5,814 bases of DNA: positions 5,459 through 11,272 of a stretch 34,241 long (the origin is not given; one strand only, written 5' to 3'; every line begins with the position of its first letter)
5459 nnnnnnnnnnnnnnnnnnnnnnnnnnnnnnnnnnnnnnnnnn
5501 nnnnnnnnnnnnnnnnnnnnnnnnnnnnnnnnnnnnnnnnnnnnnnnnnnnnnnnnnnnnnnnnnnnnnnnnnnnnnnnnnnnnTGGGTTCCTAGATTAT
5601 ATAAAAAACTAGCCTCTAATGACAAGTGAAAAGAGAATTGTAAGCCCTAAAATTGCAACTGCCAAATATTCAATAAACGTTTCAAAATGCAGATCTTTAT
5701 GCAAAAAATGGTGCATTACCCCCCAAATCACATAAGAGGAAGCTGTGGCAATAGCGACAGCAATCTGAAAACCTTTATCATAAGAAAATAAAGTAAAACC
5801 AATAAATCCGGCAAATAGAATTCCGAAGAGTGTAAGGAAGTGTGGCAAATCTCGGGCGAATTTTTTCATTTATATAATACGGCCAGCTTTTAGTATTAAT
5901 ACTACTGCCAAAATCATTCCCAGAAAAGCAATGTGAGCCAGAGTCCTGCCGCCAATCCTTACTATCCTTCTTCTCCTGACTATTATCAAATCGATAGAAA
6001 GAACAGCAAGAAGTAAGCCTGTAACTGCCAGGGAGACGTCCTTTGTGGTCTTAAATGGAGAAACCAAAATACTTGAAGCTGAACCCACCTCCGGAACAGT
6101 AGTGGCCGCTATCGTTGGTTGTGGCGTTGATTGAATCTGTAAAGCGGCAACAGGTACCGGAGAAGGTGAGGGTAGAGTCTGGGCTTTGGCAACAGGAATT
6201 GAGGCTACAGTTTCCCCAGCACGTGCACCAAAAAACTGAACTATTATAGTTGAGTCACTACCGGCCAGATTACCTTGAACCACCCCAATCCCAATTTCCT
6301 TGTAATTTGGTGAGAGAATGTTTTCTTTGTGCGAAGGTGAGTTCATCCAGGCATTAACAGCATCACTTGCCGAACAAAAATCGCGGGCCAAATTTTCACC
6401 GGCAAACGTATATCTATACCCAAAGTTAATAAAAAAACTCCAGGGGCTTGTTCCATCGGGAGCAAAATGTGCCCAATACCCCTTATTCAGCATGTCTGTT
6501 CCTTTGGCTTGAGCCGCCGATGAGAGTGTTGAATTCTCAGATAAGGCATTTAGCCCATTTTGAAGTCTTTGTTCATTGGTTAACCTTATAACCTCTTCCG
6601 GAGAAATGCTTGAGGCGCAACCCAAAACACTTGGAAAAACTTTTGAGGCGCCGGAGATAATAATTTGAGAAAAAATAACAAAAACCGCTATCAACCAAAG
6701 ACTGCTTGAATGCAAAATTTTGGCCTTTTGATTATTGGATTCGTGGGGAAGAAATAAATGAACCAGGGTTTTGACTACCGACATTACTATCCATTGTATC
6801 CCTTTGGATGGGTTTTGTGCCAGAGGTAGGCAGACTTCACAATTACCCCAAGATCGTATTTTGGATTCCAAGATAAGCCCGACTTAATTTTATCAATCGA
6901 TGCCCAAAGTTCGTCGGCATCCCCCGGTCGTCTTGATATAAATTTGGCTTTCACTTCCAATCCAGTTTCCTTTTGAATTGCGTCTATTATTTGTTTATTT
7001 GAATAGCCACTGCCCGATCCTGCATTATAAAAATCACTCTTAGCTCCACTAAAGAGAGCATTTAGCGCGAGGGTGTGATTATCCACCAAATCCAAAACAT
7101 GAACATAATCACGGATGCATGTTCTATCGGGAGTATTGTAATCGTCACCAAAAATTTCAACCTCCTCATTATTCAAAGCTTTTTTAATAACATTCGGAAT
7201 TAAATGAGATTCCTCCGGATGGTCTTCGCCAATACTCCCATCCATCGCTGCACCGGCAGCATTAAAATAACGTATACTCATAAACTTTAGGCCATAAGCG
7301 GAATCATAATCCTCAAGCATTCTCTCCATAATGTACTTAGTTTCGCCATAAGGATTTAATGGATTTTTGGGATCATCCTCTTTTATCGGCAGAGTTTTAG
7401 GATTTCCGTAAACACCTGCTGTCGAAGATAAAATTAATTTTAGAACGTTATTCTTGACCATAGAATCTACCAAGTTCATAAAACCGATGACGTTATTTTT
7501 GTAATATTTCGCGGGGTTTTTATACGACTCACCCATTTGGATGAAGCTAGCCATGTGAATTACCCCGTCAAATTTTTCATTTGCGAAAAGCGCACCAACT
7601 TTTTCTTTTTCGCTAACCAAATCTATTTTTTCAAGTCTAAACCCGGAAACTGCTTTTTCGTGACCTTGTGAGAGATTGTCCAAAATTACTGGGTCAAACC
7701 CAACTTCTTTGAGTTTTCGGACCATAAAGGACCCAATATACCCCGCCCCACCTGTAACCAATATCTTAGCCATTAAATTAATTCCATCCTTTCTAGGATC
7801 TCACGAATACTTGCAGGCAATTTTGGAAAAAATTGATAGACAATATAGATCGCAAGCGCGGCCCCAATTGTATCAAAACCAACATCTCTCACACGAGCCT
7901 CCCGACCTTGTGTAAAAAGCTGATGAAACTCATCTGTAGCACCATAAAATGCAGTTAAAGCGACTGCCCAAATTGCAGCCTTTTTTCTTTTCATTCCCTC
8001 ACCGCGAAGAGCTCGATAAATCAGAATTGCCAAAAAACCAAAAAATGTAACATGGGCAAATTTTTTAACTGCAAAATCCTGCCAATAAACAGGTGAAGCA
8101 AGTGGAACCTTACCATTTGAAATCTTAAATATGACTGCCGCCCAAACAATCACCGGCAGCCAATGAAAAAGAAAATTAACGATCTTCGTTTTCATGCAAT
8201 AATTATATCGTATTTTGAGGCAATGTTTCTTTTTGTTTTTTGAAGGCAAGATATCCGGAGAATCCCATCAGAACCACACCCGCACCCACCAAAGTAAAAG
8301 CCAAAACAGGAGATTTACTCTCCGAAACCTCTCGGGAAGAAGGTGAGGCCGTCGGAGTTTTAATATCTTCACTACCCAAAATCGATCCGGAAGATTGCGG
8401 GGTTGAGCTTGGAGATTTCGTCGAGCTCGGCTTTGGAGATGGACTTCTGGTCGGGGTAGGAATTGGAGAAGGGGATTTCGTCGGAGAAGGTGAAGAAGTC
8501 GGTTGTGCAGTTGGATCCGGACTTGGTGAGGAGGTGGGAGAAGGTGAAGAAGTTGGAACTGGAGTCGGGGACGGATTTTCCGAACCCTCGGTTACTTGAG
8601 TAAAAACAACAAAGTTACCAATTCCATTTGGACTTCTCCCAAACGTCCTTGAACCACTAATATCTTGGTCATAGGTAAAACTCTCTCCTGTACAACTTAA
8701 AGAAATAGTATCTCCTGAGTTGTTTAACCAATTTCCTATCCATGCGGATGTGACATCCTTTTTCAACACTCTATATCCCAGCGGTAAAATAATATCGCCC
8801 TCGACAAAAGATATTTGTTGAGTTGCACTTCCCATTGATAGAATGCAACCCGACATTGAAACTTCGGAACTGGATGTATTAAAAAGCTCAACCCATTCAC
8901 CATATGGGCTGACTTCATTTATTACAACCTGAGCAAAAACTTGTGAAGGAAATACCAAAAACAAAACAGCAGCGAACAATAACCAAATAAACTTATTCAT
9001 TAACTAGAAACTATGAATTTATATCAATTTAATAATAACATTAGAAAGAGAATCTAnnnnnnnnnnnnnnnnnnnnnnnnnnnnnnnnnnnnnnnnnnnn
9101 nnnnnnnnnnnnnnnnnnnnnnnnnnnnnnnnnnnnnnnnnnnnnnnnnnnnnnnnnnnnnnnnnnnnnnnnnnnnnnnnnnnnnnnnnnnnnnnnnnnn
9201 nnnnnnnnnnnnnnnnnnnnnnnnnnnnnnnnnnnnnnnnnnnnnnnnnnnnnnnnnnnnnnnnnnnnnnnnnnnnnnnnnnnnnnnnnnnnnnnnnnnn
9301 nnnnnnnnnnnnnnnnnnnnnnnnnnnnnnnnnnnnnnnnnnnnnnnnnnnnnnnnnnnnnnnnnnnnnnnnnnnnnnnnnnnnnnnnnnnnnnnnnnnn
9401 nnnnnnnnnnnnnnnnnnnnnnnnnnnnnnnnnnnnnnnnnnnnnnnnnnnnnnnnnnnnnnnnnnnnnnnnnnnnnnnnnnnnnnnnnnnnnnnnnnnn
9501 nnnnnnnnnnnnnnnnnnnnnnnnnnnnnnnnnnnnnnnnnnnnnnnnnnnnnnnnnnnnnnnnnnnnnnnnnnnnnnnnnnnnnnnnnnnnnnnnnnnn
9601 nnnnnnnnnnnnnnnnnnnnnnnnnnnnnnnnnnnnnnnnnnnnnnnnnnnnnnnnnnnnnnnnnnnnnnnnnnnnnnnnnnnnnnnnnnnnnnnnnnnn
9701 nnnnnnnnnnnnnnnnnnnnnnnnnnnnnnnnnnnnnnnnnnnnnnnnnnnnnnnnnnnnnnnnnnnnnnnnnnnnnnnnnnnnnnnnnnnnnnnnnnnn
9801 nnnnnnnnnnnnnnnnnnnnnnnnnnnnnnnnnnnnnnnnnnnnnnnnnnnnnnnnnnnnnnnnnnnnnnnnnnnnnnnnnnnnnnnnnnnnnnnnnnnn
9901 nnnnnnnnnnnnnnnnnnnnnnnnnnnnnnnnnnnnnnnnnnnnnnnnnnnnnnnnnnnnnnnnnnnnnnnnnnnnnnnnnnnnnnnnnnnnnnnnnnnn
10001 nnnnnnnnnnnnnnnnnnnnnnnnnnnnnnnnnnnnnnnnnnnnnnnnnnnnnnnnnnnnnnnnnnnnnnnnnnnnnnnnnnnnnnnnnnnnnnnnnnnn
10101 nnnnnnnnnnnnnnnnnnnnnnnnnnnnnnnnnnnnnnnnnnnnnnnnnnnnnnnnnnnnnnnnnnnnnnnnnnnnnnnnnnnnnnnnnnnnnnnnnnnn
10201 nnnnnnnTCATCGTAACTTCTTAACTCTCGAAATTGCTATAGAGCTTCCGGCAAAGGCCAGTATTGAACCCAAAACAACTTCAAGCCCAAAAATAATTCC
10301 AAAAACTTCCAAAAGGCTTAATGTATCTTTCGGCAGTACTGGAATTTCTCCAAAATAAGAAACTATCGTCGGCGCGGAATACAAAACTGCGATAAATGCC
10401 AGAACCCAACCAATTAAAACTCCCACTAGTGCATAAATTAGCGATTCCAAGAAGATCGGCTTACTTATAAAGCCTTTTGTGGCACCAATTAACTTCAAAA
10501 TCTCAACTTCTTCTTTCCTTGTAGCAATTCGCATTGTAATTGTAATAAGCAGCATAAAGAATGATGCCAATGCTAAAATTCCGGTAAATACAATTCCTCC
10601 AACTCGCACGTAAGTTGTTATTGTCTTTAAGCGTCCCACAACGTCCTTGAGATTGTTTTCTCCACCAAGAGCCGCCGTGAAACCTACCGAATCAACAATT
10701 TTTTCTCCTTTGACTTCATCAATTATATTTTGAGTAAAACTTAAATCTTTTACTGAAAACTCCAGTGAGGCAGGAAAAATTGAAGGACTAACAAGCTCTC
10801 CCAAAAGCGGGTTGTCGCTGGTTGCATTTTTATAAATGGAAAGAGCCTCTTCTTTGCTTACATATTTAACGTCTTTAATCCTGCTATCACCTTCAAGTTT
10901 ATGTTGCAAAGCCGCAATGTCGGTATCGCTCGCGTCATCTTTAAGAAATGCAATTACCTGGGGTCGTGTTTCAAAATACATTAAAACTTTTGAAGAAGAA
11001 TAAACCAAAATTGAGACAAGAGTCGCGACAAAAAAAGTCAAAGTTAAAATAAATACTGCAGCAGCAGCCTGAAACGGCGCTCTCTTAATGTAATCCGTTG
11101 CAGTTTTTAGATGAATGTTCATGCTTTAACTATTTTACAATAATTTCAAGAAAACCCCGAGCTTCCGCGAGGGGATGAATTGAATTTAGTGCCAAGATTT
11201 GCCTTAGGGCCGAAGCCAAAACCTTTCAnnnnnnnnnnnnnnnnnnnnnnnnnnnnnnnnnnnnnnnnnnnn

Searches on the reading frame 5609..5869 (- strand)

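Call 60: search_protein_families(library=pfam, proteins=[window:5609-5869:-], max_evalue=0.01)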
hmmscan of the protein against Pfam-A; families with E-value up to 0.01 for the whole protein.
window:5609-5869:- (86 aa): 1 family
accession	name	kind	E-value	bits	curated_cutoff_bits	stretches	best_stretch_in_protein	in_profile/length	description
PF18900.5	DUF5656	-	0.0024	17.7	23.3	1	39-79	199-239/242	Protein of unknown function (DUF5656)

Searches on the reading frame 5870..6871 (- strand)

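Call 16: search_protein_families(library=ncbifam, proteins=[window:5870-6871:-], max_evalue=0.001)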
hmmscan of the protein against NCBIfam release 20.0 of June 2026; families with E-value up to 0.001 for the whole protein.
window:5870-6871:- (333 aa): 2 families
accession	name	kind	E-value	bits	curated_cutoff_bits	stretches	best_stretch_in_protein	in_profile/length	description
TIGR02909.1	spore_YkwD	subfamily_domain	1.1e-34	119.1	171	1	92-214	6-125/127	uncharacterized protein, YkwD family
NF052539.1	DivAsocLipDalA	equivalog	2.4e-17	63.3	200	1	95-200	52-157/169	divisome-associated lipoprotein DalA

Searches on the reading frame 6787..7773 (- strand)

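Call 16: search_protein_families(library=ncbifam, proteins=[window:6787-7773:-], max_evalue=0.001)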
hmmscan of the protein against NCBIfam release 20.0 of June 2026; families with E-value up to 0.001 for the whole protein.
window:6787-7773:- (328 aa): 23 families
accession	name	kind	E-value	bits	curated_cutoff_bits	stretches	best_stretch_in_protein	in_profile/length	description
TIGR01179.1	galE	equivalog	5.8e-114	380.4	262.3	1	3-325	1-331/332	UDP-glucose 4-epimerase GalE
NF007956.0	PRK10675.1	subfamily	2.2e-67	227.6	394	1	3-327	2-337/338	UDP-glucose 4-epimerase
TIGR01181.1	dTDP_gluc_dehyt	equivalog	4.4e-38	131.1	365.1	1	3-322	1-314/321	dTDP-glucose 4,6-dehydratase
TIGR02197.1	heptose_epim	equivalog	1.5e-34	119.7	274.6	1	4-279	1-269/316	ADP-glyceromanno-heptose 6-epimerase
TIGR04180.1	EDH_00030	hypoth_equivalog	1.3e-28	100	475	1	4-307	1-297/297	NAD-dependent 4,6-dehydratase LegB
TIGR02622.1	CDP_4_6_dhtase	equivalog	1.2e-22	80.5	278.45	1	3-321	6-332/352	CDP-glucose 4,6-dehydratase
NF011728.1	PRK15181.1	equivalog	3.6e-21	75.5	760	1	3-319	17-337/348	Vi polysaccharide biosynthesis UDP-N-acetylglucosaminuronic acid C-4 epimerase TviC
NF007490.0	PRK10084.1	subfamily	2.2e-16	59.8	649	1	3-318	2-333/361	dTDP-glucose 4,6-dehydratase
NF047922.1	GDPFucSynFcl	equivalog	3.7e-16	59.5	500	1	3-321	4-303/308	GDP-L-fucose synthase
TIGR01214.1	rmlD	equivalog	7.2e-15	54.8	224.05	1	3-218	1-186/285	dTDP-4-dehydrorhamnose reductase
NF008360.0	PRK11150.1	equivalog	8.6e-15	54.7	452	1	4-267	2-251/310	ADP-glyceromanno-heptose 6-epimerase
NF007582.0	PRK10217.1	equivalog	6.9e-14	51.7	698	1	1-267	1-267/355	dTDP-glucose 4,6-dehydratase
NF042423.1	oxyalk_red_Shew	equivalog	2.4e-13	49.8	580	1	2-220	9-210/331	2-alkyl-3-oxoalkanoate reductase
NF042422.1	oxyalk_red_OleD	equivalog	2.6e-12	46.8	580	1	3-156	2-153/329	2-alkyl-3-oxoalkanoate reductase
NF043036.1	ErythonDh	equivalog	5.9e-11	42.1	325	1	3-157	2-164/321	D-erythronate dehydrogenase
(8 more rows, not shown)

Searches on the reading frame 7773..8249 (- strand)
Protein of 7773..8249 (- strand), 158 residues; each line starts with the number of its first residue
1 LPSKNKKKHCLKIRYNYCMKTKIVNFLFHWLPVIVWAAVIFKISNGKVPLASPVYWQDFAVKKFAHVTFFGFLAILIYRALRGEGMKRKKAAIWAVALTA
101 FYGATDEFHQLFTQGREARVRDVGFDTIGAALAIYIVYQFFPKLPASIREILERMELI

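Call 16: search_protein_families(library=ncbifam, proteins=[window:7773-8249:-], max_evalue=0.001)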
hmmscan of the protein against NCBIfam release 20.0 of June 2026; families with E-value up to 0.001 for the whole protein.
window:7773-8249:- (158 aa): 1 family
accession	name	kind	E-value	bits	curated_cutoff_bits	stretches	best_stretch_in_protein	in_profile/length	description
NF037970.1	vanZ_1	subfamily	7.8e-23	81.2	20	1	52-130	35-109/109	VanZ family protein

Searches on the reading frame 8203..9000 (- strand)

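Call 16: search_protein_families(library=ncbifam, proteins=[window:8203-9000:-], max_evalue=0.001)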
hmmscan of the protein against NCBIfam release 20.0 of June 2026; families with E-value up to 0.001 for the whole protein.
window:8203-9000:- (265 aa): 0 families

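Call 60: search_protein_families(library=pfam, proteins=[window:8203-9000:-], max_evalue=0.01)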
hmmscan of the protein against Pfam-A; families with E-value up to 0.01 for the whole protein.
window:8203-9000:- (265 aa): 1 family
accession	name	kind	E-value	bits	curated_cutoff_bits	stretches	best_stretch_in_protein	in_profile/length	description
PF00932.25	LTD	-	1.9e-10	41.5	34.3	1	21-106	4-100/109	Lamin Tail Domain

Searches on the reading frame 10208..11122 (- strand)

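Call 16: search_protein_families(library=ncbifam, proteins=[window:10208-11122:-], max_evalue=0.001)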
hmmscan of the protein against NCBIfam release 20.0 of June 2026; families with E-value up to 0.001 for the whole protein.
window:10208-11122:- (304 aa): 4 families
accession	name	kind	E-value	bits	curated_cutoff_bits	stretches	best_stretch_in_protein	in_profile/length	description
TIGR00439.2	FtsX_Gneg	equivalog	9.4e-41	139.9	255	1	5-299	5-289/292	permease-like cell division protein FtsX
NF038347.1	FtsX_Gpos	exception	4e-35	121.6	225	1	3-299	6-293/296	permease-like cell division protein FtsX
NF038346.1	FtsX_actino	exception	4.8e-25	88.6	250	1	51-299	51-304/308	permease-like cell division protein FtsX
TIGR03434.1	ADOP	subfamily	0.00054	18.2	622.3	1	196-285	294-379/803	ADOP family duplicated permease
